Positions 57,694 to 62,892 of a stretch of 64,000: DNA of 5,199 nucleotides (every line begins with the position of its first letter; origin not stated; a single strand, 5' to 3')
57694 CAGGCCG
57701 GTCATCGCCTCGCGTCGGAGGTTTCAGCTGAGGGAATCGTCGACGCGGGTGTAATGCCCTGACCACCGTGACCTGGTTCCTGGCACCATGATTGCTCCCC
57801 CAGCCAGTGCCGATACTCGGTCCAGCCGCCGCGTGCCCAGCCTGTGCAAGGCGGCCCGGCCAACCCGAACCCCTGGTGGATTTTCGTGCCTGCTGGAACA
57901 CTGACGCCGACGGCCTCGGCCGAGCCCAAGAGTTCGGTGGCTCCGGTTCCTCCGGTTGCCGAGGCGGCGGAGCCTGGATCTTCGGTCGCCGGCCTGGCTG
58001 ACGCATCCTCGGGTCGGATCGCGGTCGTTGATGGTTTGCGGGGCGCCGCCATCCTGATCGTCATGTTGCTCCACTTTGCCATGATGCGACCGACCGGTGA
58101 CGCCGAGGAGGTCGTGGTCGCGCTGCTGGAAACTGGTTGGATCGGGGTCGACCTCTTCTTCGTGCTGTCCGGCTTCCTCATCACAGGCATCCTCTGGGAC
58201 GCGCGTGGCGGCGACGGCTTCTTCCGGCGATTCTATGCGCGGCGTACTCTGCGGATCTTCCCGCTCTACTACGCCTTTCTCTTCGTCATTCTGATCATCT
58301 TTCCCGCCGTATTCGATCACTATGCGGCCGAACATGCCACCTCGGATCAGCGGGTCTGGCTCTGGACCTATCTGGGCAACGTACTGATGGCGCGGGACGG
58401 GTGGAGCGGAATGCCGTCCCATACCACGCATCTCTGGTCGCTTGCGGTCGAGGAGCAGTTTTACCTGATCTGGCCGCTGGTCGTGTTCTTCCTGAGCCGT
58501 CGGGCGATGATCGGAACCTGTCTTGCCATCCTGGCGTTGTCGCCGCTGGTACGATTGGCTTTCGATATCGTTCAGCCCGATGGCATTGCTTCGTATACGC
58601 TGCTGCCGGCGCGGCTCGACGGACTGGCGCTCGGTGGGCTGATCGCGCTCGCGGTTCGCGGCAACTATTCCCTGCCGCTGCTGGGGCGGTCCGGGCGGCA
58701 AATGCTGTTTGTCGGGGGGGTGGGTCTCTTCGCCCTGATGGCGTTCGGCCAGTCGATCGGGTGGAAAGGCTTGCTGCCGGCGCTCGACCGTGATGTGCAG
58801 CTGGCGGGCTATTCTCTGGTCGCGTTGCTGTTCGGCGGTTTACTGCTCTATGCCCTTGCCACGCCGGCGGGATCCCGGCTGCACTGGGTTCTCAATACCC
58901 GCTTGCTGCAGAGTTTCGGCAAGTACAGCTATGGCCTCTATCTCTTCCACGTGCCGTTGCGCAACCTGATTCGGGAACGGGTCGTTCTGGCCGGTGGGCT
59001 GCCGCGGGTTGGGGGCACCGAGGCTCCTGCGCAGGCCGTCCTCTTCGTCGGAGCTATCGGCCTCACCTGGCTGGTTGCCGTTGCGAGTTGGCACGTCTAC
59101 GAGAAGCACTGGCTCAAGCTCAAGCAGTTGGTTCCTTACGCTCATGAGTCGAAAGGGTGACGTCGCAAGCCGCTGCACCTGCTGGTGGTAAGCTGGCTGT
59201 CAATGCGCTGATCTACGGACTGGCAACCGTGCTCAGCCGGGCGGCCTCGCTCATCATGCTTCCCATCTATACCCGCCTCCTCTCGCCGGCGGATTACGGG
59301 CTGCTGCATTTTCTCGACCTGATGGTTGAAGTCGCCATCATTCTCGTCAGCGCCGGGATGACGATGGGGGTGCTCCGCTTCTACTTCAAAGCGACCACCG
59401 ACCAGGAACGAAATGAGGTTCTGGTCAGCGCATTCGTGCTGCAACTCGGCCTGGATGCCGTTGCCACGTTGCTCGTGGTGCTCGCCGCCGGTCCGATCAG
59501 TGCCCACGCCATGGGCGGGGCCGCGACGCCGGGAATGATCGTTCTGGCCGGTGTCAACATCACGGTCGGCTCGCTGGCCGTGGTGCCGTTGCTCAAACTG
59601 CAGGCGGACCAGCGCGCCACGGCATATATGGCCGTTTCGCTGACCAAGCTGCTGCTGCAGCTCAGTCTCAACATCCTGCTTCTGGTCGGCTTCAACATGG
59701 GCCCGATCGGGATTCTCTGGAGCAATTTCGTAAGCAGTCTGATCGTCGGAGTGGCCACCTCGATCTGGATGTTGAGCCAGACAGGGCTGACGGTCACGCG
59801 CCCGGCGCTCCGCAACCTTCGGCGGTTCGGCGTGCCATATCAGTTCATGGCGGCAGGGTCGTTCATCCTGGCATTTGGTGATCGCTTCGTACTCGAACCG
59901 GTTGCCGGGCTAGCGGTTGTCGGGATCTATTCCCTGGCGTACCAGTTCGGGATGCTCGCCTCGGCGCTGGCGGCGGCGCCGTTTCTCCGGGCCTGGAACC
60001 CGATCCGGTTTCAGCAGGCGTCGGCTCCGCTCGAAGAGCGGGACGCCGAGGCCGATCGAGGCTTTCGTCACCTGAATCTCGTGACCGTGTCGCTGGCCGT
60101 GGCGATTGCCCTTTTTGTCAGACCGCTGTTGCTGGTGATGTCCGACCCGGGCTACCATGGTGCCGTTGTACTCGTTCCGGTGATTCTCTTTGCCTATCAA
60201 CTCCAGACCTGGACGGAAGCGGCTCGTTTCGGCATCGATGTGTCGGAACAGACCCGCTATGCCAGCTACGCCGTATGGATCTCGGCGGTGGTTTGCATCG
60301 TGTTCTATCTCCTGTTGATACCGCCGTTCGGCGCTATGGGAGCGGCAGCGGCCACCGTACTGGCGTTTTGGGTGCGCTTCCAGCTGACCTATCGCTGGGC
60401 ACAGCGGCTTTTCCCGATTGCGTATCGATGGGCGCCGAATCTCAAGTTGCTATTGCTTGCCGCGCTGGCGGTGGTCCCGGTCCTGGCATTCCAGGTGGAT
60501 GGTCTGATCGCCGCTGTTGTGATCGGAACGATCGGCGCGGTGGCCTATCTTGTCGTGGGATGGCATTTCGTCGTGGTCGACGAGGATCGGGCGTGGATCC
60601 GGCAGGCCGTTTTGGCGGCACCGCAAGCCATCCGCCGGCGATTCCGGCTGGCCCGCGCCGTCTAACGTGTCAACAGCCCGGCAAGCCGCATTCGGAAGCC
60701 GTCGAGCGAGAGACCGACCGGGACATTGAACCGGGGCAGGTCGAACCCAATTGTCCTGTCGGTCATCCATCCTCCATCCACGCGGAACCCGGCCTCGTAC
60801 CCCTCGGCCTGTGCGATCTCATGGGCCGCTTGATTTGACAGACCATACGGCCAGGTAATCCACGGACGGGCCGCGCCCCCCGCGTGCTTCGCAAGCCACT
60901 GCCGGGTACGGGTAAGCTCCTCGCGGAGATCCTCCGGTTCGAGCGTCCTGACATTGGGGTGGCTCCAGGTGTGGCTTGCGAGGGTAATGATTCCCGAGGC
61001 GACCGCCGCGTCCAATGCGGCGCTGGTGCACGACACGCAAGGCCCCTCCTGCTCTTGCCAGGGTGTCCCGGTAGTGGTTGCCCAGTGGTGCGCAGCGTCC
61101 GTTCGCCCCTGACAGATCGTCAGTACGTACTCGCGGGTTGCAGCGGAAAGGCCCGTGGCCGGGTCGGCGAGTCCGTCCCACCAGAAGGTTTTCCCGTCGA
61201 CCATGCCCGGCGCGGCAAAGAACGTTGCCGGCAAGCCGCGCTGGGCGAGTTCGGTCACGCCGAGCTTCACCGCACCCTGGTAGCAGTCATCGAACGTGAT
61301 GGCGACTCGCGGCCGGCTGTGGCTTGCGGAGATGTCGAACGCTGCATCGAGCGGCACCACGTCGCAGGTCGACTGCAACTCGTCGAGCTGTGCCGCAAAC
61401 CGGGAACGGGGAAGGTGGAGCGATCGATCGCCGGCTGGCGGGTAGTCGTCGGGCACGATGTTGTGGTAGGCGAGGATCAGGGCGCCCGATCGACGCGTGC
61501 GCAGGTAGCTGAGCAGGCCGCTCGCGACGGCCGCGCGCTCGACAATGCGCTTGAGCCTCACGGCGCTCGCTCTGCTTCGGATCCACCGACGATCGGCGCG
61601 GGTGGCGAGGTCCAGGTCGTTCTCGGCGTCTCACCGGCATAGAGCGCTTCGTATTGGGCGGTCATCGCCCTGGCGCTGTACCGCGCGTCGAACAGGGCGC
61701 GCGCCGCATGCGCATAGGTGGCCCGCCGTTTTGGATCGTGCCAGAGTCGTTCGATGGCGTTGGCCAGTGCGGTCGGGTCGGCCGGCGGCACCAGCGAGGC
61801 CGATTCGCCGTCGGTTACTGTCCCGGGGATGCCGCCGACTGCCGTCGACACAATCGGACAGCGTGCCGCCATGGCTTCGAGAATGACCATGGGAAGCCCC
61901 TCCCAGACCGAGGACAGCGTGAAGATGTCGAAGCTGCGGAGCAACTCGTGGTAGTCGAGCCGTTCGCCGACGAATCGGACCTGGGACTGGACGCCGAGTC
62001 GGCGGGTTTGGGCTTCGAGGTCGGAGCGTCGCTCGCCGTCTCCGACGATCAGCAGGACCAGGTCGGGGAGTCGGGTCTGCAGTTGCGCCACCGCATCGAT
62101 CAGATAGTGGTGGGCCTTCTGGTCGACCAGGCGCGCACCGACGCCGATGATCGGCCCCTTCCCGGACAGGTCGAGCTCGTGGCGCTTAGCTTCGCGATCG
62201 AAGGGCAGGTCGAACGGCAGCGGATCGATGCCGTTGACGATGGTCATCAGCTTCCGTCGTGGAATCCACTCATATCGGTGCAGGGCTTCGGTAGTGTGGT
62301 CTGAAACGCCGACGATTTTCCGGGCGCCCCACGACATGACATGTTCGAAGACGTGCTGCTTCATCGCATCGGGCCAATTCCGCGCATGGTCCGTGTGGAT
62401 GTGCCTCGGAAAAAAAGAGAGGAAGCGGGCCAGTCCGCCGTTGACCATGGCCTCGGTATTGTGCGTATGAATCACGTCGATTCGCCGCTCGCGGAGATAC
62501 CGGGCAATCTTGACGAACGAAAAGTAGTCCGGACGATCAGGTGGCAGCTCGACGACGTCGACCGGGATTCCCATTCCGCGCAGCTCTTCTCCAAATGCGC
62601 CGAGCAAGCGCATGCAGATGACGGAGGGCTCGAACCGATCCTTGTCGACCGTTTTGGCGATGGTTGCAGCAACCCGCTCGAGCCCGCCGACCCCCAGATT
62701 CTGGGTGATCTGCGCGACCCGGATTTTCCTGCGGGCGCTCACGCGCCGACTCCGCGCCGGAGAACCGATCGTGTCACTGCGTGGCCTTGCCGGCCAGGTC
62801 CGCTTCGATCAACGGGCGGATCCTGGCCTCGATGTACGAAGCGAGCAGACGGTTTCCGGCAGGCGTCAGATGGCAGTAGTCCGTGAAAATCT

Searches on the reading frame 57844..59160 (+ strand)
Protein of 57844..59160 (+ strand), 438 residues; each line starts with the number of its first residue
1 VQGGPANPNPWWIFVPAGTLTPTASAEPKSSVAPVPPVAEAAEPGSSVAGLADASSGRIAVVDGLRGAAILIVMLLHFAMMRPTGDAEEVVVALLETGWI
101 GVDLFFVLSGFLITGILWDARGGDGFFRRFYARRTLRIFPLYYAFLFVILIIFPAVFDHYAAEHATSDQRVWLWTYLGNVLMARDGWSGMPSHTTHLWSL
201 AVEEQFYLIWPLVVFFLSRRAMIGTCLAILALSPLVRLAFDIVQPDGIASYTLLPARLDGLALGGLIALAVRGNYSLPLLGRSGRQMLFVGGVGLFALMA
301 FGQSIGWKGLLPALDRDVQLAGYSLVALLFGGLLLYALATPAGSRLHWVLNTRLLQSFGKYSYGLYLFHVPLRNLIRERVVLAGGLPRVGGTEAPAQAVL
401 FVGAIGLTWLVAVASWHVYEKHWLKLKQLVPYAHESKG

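Call 15: search_protein_families(library=pfam, proteins=[window:57844-59160:+], max_evalue=0.001)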
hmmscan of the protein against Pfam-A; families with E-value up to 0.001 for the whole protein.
window:57844-59160:+ (438 aa): 1 family
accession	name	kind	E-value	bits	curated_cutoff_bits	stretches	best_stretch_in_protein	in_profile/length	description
PF01757.29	Acyl_transf_3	-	1.9e-32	113.1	31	1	62-412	4-325/326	Acyltransferase domain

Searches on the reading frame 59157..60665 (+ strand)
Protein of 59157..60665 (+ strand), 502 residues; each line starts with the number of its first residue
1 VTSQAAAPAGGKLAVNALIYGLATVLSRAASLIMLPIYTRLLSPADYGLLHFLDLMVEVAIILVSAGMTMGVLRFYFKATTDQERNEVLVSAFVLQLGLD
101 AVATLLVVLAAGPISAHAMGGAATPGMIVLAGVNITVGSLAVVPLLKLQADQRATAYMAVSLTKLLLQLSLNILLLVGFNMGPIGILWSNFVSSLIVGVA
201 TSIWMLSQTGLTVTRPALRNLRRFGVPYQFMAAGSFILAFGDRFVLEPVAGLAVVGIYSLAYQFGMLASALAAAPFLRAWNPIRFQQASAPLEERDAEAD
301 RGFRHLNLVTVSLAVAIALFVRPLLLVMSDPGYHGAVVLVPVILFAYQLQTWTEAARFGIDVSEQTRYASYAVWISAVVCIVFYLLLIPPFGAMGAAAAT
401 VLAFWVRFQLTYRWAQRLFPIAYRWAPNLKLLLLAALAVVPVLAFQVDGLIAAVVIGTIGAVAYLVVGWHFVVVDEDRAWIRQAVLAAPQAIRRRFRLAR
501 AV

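Call 15: search_protein_families(library=pfam, proteins=[window:59157-60665:+], max_evalue=0.001)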
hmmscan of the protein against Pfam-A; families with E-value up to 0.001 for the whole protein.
window:59157-60665:+ (502 aa): 2 families
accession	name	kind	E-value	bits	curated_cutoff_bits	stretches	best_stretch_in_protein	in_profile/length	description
PF01943.22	Polysacc_synt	-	9.8e-16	58.4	28.2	1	15-283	3-269/274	Polysaccharide biosynthesis protein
PF13440.11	Polysacc_synt_3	-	1.1e-15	58.1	23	1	39-326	3-281/293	Polysaccharide biosynthesis protein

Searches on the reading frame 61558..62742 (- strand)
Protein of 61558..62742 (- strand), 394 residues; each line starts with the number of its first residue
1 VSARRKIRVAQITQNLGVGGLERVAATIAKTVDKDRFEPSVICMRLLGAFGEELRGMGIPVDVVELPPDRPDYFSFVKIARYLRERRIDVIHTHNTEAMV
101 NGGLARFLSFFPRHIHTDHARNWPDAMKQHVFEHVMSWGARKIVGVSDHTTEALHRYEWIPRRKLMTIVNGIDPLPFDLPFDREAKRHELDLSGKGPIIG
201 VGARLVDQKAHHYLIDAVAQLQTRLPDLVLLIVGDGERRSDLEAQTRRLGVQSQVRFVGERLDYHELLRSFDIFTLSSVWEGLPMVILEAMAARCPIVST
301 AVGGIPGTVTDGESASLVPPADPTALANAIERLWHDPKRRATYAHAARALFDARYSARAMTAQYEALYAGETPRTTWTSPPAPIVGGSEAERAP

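Call 64: search_protein_families(library=pfam, proteins=[window:61558-62742:-], max_evalue=0.0001)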
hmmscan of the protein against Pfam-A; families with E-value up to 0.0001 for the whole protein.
window:61558-62742:- (394 aa): 6 families
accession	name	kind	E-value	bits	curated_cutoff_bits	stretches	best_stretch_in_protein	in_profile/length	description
PF00534.26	Glycos_transf_1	-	1.1e-39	136.2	26.4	1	182-348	1-170/172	Glycosyl transferases group 1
PF13692.12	Glyco_trans_1_4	-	8.7e-38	130.2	27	1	197-336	2-142/142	Glycosyl transferases group 1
PF13439.12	Glyco_transf_4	-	3.2e-19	70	28.5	1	18-174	1-168/170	Glycosyltransferase Family 4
PF13579.12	Glyco_trans_4_4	-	2e-10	41.6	29.7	1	19-171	1-158/158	Glycosyl transferase 4-like domain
PF20706.3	GT4-conflict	-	1.5e-08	34.5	26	1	165-359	165-380/385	Family 4 Glycosyltransferase in conflict systems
PF13524.12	Glyco_trans_1_2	-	8.5e-08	32.7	25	1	218-364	6-142/144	Glycosyl transferase-like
